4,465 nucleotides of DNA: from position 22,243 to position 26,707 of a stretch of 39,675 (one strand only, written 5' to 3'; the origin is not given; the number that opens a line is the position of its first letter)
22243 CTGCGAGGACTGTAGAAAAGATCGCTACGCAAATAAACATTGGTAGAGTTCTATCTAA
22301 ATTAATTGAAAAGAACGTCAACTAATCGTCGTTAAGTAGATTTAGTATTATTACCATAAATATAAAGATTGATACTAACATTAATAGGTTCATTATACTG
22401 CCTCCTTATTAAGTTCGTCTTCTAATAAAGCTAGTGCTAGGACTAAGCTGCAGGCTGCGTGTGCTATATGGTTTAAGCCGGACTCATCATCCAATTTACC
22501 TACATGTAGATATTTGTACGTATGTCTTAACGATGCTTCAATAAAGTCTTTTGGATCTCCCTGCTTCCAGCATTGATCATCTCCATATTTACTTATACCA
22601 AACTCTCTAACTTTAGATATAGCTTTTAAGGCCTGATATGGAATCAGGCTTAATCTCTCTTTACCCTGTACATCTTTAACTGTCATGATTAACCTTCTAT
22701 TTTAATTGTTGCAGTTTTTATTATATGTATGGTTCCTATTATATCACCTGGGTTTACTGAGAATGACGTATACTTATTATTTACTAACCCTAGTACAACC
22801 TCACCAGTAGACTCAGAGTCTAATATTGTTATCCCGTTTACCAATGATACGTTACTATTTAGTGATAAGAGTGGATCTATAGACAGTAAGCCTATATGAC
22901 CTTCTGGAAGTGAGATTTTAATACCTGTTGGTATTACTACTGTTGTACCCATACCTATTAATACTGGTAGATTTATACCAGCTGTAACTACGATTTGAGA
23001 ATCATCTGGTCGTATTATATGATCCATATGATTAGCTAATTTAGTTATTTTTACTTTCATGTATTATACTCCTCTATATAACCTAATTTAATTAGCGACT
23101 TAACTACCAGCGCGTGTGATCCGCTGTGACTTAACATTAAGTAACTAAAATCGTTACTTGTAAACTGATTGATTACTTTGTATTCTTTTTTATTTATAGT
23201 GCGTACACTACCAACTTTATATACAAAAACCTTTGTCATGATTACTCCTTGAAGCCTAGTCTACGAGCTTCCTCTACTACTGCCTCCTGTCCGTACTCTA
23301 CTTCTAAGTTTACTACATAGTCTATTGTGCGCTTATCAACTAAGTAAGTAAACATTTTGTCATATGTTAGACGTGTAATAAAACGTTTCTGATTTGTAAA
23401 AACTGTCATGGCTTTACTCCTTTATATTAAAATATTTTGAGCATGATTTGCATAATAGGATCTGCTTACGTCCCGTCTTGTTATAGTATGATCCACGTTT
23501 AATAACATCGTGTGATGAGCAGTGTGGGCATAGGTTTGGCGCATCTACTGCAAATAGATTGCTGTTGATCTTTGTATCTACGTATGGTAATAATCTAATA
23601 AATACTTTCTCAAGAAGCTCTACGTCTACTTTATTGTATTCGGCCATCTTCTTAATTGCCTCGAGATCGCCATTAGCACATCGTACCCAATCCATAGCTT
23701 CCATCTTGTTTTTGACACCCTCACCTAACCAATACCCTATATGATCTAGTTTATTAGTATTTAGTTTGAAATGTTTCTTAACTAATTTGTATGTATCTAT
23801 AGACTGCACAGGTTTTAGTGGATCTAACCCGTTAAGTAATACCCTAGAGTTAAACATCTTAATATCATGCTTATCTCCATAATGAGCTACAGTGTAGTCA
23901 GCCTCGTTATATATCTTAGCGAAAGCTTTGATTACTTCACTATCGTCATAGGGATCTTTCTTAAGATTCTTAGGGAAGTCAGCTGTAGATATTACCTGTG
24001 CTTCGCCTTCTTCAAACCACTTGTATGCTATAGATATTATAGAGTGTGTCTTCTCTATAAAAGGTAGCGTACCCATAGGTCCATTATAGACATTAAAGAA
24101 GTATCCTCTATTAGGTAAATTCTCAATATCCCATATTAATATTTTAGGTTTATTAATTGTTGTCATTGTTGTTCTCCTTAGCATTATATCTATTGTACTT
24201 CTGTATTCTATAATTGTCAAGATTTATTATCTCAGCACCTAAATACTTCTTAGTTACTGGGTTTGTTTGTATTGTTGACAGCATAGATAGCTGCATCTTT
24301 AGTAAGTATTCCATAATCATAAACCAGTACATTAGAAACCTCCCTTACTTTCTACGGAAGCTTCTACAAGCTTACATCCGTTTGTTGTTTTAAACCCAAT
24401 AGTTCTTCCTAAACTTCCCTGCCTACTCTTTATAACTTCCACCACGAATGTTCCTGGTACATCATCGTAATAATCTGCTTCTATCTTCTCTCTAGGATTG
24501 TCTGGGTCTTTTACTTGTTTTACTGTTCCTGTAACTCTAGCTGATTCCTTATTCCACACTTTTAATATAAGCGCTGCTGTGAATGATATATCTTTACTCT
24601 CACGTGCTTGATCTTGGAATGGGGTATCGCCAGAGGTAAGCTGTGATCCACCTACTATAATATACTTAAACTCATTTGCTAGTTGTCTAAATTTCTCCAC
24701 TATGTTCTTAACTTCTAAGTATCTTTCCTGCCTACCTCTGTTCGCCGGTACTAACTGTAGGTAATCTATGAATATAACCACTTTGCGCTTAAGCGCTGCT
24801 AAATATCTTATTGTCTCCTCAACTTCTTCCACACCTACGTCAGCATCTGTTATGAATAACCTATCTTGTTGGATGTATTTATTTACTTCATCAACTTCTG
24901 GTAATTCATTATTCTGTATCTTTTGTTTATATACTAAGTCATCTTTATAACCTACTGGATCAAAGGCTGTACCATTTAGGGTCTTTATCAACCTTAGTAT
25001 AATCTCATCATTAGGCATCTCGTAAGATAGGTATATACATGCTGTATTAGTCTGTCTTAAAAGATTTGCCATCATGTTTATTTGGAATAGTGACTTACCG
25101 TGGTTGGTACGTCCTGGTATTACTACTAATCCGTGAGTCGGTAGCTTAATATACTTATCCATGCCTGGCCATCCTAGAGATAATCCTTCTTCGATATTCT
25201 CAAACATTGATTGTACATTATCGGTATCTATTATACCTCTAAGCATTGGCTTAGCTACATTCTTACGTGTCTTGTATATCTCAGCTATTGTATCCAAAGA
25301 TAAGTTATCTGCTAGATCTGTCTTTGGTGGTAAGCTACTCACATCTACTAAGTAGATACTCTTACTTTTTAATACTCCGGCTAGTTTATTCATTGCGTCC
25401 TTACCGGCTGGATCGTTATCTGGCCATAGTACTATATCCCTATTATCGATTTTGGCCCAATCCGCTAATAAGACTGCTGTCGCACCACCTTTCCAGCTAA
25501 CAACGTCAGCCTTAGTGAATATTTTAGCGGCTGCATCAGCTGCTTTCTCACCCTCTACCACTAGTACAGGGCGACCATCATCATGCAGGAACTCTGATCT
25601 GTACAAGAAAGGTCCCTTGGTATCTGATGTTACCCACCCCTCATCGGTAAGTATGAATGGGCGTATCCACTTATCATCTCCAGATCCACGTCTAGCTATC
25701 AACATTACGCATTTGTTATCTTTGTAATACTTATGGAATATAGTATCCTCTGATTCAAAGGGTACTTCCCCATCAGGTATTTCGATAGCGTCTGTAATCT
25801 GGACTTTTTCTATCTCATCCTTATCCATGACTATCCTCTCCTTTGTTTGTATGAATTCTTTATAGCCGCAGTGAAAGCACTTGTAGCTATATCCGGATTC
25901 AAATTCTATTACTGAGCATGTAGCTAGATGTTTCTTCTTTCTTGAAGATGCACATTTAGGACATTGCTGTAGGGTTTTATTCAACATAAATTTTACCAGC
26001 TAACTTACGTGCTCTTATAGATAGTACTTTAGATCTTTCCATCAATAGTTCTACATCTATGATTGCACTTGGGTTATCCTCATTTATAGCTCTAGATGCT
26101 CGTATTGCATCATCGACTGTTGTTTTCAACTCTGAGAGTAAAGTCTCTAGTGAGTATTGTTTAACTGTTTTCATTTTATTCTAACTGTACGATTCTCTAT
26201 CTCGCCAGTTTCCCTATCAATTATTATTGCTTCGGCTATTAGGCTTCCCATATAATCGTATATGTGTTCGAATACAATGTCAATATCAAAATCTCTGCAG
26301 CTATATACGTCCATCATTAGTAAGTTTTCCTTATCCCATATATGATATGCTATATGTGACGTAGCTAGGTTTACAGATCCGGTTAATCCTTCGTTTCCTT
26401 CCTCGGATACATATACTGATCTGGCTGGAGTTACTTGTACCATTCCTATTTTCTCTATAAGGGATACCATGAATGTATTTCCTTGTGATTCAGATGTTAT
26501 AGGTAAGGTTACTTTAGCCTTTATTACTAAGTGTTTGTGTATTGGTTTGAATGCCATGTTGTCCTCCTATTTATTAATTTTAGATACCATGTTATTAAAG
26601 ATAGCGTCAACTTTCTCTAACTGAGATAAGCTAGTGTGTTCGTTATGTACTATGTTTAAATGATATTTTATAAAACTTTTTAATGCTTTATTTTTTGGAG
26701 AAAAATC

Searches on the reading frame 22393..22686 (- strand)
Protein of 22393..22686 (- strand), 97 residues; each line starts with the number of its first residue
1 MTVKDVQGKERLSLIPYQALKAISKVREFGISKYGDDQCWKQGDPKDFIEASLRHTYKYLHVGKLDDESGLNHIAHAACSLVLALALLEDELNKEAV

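Call 39: search_protein_families(library=pfam, proteins=[window:22393-22686:-], max_evalue=0.01)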
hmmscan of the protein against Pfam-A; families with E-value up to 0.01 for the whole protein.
window:22393-22686:- (97 aa): 1 family
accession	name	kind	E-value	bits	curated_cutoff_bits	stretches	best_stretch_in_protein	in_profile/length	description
PF18909.5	dGTP_diPhyd_N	-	2e-18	66.6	27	1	4-88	6-90/99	dATP/dGTP diphosphohydrolase, N-terminal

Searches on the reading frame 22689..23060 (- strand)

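Call 39: search_protein_families(library=pfam, proteins=[window:22689-23060:-], max_evalue=0.01)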
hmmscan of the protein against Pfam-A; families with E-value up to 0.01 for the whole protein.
window:22689-23060:- (123 aa): 1 family
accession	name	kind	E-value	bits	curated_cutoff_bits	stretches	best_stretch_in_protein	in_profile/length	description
PF00692.24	dUTPase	-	7.3e-05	23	22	1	35-111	26-99/129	dUTPase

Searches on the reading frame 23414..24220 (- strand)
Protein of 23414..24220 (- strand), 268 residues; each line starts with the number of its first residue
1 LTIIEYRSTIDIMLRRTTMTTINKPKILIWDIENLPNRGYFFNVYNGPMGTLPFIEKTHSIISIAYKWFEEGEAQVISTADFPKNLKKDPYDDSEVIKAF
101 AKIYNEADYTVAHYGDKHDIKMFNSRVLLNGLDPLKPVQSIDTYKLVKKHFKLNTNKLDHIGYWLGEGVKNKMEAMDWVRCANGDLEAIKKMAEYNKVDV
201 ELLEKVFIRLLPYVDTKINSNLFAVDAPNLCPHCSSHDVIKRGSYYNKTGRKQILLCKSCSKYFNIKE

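Call 39: search_protein_families(library=pfam, proteins=[window:23414-24220:-], max_evalue=0.01)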
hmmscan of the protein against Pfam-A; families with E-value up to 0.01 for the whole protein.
window:23414-24220:- (268 aa): 2 families
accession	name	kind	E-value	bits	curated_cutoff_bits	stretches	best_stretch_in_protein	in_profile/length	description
PF13482.12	RNase_H_2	-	1.5e-08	35.2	22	1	60-209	16-163/165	RNase_H superfamily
PF02701.20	Zn_ribbon_Dof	-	0.0096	16.5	26.6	0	229-264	4-38/59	Dof domain, zinc finger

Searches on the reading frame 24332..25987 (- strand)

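Call 39: search_protein_families(library=pfam, proteins=[window:24332-25987:-], max_evalue=0.01)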
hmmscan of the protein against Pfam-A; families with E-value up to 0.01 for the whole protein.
window:24332-25987:- (551 aa): 6 families
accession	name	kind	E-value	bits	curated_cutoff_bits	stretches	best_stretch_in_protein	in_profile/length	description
PF03796.21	DnaB_C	-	3.5e-23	82.7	27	1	268-527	1-240/255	DnaB-like helicase C terminal domain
PF13481.12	AAA_25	-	7.5e-05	22.9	27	1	282-442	30-182/195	AAA domain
PF13155.12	Toprim_2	-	9.4e-05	23.1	22.1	1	153-227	12-86/88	Toprim-like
PF07828.18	PA-IL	-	0.00061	20.3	22.5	1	451-514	44-105/121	PA-IL-like protein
PF01751.28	Toprim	-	0.0014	19.2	23.1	1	141-209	2-89/96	Toprim domain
PF06745.19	ATPase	-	0.0035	17.2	26.6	1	272-333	4-67/231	KaiC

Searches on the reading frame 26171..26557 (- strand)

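Call 39: search_protein_families(library=pfam, proteins=[window:26171-26557:-], max_evalue=0.01)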
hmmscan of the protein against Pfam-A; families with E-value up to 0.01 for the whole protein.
window:26171-26557:- (128 aa): 2 families
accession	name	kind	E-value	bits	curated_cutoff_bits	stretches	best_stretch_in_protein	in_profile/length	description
PF02675.21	AdoMet_dc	-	1.4e-12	48.3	25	1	20-114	14-105/107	S-adenosylmethionine decarboxylase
PF22194.2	F-93_WHD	-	0.0088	16.5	28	0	73-118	6-51/62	F-93, winged-helix domain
